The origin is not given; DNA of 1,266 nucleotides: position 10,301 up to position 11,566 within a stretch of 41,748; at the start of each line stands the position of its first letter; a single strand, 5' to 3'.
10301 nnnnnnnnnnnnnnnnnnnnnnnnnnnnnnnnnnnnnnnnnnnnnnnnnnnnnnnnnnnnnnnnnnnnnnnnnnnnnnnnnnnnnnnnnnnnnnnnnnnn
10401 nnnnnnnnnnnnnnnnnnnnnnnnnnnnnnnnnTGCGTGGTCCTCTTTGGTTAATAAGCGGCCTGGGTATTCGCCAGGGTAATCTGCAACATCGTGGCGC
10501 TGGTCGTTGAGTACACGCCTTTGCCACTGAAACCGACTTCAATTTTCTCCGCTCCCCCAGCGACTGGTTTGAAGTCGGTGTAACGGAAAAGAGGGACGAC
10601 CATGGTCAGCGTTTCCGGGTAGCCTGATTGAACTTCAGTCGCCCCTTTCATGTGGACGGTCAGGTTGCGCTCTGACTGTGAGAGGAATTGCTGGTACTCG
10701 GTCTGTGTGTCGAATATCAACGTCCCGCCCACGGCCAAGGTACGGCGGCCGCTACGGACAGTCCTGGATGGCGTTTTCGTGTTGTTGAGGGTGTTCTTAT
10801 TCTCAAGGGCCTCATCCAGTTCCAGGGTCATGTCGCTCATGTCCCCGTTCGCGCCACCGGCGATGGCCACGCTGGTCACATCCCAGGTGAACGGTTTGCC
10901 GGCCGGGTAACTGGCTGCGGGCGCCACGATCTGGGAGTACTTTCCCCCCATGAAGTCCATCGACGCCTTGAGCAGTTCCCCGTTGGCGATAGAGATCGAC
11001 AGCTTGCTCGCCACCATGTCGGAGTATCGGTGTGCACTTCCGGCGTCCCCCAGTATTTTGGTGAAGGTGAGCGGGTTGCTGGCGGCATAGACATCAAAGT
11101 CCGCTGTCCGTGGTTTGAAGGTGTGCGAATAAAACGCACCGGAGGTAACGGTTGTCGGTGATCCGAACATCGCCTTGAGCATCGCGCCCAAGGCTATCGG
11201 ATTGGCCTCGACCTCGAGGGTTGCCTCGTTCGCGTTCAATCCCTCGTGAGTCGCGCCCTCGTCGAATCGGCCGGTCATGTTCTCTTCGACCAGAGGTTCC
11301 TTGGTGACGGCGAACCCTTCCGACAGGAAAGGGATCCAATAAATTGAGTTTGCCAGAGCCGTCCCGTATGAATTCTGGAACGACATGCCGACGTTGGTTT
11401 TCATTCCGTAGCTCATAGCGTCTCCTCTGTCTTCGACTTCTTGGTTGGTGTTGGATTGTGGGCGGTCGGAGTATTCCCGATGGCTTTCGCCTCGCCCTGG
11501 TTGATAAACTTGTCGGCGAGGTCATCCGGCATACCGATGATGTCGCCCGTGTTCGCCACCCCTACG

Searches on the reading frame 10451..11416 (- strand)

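Call 16: search_protein_families(library=phrogs, proteins=[window:10451-11416:-], max_evalue=0.00001)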
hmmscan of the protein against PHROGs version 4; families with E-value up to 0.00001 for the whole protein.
window:10451-11416:- (321 aa): 1 family
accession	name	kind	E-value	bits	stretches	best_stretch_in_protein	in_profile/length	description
phrog_290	-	tail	6.6e-32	112.3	1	1-321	13-336/411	minor tail protein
